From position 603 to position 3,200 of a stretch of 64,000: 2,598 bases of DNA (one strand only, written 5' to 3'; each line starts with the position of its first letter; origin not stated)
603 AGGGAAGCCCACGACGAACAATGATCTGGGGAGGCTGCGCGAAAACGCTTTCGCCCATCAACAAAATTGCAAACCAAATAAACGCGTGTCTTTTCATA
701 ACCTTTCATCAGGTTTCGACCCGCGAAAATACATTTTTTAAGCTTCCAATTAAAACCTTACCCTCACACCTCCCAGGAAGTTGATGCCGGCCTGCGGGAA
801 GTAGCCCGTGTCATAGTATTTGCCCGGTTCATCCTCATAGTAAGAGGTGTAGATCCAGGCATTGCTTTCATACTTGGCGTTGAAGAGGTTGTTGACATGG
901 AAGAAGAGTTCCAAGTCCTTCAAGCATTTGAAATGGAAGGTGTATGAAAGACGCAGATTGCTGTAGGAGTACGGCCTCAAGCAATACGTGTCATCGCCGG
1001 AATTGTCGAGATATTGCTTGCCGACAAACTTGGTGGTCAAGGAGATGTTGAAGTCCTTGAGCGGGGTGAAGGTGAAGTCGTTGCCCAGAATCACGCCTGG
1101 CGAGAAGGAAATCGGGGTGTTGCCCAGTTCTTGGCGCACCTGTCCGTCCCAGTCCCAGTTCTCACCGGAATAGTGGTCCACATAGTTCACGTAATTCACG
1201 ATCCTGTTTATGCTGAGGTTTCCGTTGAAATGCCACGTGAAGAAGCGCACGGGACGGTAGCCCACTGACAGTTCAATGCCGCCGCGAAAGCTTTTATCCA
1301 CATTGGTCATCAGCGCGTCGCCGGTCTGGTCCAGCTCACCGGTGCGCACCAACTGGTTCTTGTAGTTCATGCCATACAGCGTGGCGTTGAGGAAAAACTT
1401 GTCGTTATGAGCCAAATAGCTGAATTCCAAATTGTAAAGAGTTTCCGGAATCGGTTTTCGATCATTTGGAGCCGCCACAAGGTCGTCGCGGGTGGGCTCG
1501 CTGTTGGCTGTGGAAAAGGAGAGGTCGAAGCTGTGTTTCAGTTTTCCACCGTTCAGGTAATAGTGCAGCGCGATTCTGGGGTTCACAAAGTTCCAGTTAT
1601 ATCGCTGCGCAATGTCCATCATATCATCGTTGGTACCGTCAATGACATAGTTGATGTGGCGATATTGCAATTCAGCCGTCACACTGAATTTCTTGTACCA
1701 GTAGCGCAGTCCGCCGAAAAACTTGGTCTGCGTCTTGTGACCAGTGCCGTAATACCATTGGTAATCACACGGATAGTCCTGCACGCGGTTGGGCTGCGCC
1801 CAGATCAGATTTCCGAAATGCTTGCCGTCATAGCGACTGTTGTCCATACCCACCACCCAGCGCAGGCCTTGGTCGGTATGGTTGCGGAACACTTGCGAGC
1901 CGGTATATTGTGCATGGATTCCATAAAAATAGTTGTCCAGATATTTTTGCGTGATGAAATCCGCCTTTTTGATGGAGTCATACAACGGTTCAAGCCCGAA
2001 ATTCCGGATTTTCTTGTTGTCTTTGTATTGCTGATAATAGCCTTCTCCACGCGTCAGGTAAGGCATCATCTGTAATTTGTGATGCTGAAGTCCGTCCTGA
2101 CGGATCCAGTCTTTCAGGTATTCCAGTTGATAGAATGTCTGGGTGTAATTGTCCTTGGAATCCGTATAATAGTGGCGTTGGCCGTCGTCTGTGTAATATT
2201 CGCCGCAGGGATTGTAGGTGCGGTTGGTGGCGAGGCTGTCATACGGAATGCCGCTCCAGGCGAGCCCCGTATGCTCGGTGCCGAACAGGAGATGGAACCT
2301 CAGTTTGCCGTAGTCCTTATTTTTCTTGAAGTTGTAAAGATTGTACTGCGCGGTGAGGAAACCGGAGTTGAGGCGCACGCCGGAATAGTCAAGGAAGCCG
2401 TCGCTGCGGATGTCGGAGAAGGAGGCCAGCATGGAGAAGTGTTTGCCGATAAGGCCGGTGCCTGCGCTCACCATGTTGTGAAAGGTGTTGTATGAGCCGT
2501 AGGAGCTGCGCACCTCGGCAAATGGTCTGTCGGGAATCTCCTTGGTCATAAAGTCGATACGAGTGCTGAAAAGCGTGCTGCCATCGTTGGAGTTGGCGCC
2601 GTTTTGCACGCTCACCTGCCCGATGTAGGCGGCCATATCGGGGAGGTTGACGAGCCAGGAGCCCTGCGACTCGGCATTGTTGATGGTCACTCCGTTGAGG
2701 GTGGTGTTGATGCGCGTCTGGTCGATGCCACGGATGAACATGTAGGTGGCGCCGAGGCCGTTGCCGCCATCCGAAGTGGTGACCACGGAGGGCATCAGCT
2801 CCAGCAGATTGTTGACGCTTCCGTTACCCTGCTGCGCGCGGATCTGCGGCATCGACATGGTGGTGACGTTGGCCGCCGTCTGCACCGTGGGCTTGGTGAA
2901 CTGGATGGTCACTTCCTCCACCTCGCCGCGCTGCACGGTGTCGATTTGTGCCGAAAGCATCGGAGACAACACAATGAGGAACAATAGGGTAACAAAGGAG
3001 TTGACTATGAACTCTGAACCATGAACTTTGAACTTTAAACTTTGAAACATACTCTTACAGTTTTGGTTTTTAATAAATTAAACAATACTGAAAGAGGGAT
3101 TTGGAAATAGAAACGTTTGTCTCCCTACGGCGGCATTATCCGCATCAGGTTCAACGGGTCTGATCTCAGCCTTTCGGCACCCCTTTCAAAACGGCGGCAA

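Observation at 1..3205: TPP riboswitch drives a TonB-dependent receptor followed by a secreted alpha/beta hydrolase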

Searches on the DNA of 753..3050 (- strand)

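Call 52: search_rna_families(sources=[L009, L010, L016, L017, L020, L024, L005, L027, L025], threshold=gathering)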
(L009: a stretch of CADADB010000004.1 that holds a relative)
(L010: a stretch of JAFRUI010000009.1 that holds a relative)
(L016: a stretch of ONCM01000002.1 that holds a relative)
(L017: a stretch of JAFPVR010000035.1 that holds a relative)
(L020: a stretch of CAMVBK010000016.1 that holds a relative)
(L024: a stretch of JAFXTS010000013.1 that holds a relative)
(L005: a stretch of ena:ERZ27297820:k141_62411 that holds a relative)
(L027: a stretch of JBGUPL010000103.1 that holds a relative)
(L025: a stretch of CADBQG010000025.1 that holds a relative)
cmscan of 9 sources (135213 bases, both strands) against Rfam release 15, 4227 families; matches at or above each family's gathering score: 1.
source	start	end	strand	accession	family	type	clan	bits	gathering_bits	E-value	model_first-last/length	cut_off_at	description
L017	1825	1899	+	RF00005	tRNA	Gene; tRNA;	CL00001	71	29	3.4e-13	1-71/71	no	tRNA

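Call 53: search_rna_families(sources=[L002, L008, L014, L015, L018, L019, L068, L087, L089, L090, L070], threshold=gathering)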
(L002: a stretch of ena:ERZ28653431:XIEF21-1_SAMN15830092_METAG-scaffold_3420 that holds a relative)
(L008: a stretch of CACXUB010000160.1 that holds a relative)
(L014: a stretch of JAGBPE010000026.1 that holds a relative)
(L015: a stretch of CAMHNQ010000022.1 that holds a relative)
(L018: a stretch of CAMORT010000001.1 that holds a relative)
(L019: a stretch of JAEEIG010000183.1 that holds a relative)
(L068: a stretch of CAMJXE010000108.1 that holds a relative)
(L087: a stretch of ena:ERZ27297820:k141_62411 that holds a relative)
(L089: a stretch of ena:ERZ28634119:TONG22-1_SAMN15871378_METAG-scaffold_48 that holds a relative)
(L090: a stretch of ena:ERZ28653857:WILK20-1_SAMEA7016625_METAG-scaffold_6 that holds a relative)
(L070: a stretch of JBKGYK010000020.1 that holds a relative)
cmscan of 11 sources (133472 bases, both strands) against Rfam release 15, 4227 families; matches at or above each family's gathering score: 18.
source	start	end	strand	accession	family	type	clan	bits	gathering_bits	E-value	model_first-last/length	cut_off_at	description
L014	2651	2723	-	RF00005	tRNA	Gene; tRNA;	CL00001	72.4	29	1.4e-13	1-71/71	no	tRNA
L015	9202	9274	+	RF00005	tRNA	Gene; tRNA;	CL00001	72.4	29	1.4e-13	1-71/71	no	tRNA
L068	1069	1141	-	RF00005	tRNA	Gene; tRNA;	CL00001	72.4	29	1.4e-13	1-71/71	no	tRNA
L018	1528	1618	+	RF00059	TPP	Cis-reg; riboswitch;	-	70.7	54.3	1.5e-11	1-105/105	no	TPP riboswitch aptamer (THI element)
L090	5856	5947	+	RF00059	TPP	Cis-reg; riboswitch;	-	70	54.3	2.1e-11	1-105/105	no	TPP riboswitch aptamer (THI element)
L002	3513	3604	+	RF00059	TPP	Cis-reg; riboswitch;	-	68.9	54.3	3.9e-11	1-105/105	no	TPP riboswitch aptamer (THI element)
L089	5854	5946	+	RF00059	TPP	Cis-reg; riboswitch;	-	68.5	54.3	4.9e-11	1-105/105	no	TPP riboswitch aptamer (THI element)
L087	5797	5889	+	RF00059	TPP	Cis-reg; riboswitch;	-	68.3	54.3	5.5e-11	1-105/105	no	TPP riboswitch aptamer (THI element)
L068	3760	3850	+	RF00059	TPP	Cis-reg; riboswitch;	-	67.1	54.3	1.1e-10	1-105/105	no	TPP riboswitch aptamer (THI element)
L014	5427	5516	+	RF00059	TPP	Cis-reg; riboswitch;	-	66.2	54.3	1.8e-10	1-105/105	no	TPP riboswitch aptamer (THI element)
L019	494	583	+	RF00059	TPP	Cis-reg; riboswitch;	-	66.2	54.3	1.8e-10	1-105/105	no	TPP riboswitch aptamer (THI element)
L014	2459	2531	-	RF00005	tRNA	Gene; tRNA;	CL00001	66.1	29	7.8e-12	1-71/71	no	tRNA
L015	9398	9470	+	RF00005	tRNA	Gene; tRNA;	CL00001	66.1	29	7.8e-12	1-71/71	no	tRNA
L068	877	949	-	RF00005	tRNA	Gene; tRNA;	CL00001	66.1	29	7.8e-12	1-71/71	no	tRNA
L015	5462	5552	+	RF00059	TPP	Cis-reg; riboswitch;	-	66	54.3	2.1e-10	1-105/105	no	TPP riboswitch aptamer (THI element)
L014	2546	2627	-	RF00005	tRNA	Gene; tRNA;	CL00001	50.8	29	1.3e-07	1-71/71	no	tRNA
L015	9301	9382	+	RF00005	tRNA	Gene; tRNA;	CL00001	50.8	29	1.3e-07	1-71/71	no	tRNA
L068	964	1045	-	RF00005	tRNA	Gene; tRNA;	CL00001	50.8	29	1.3e-07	1-71/71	no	tRNA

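Call 54: search_rna_families(sources=[L132, L133, L134, L136, L137, L138, L149, L150, L155, L160, L168, L170, L163, L169, L159], threshold=gathering)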
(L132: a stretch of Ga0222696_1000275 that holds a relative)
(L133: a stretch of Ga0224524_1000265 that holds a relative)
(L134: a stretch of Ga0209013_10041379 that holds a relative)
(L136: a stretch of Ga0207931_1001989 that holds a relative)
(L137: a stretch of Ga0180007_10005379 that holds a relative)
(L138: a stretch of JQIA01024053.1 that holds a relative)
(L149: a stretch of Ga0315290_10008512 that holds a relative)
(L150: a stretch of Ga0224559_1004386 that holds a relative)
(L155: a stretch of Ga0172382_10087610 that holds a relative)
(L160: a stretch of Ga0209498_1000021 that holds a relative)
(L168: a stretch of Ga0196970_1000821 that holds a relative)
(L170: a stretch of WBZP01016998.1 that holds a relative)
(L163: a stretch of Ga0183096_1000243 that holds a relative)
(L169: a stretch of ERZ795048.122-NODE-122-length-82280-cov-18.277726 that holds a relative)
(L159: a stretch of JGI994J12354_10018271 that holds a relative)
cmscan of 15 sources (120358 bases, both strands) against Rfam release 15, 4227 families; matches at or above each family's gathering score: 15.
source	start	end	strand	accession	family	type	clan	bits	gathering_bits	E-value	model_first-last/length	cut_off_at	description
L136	1434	1528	+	RF00059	TPP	Cis-reg; riboswitch;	-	74.6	54.3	1.4e-12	1-105/105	no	TPP riboswitch aptamer (THI element)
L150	4268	4362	+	RF00059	TPP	Cis-reg; riboswitch;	-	74.6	54.3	1.4e-12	1-105/105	no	TPP riboswitch aptamer (THI element)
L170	1512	1605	+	RF00059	TPP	Cis-reg; riboswitch;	-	74.4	54.3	1.6e-12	1-105/105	no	TPP riboswitch aptamer (THI element)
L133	4505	4599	+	RF00059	TPP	Cis-reg; riboswitch;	-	72.8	54.3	4e-12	1-105/105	no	TPP riboswitch aptamer (THI element)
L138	55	150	+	RF00059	TPP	Cis-reg; riboswitch;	-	67.8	54.3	6.5e-11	1-105/105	no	TPP riboswitch aptamer (THI element)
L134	728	824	+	RF00059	TPP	Cis-reg; riboswitch;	-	65.7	54.3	2.1e-10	1-105/105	no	TPP riboswitch aptamer (THI element)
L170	529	600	-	RF00005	tRNA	Gene; tRNA;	CL00001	65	29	1.4e-11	1-71/71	no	tRNA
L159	522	618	+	RF00059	TPP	Cis-reg; riboswitch;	-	64.9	54.3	3.4e-10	1-105/105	no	TPP riboswitch aptamer (THI element)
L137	5303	5376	-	RF00005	tRNA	Gene; tRNA;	CL00001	60.1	29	3.1e-10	1-71/71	no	tRNA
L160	4604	4699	+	RF00059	TPP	Cis-reg; riboswitch;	-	59.6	54.3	6.7e-09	1-105/105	no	TPP riboswitch aptamer (THI element)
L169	4708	4802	+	RF00059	TPP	Cis-reg; riboswitch;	-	59.1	54.3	9.3e-09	1-105/105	no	TPP riboswitch aptamer (THI element)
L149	1287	1385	+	RF00059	TPP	Cis-reg; riboswitch;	-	58.3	54.3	1.4e-08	1-105/105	no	TPP riboswitch aptamer (THI element)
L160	2837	2921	-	RF00005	tRNA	Gene; tRNA;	CL00001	57.9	29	1.3e-09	1-71/71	no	tRNA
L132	4505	4600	+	RF00059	TPP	Cis-reg; riboswitch;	-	57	54.3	3e-08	1-105/105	no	TPP riboswitch aptamer (THI element)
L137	7146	7227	+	RF00005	tRNA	Gene; tRNA;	CL00001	56.3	29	3.5e-09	1-71/71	no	tRNA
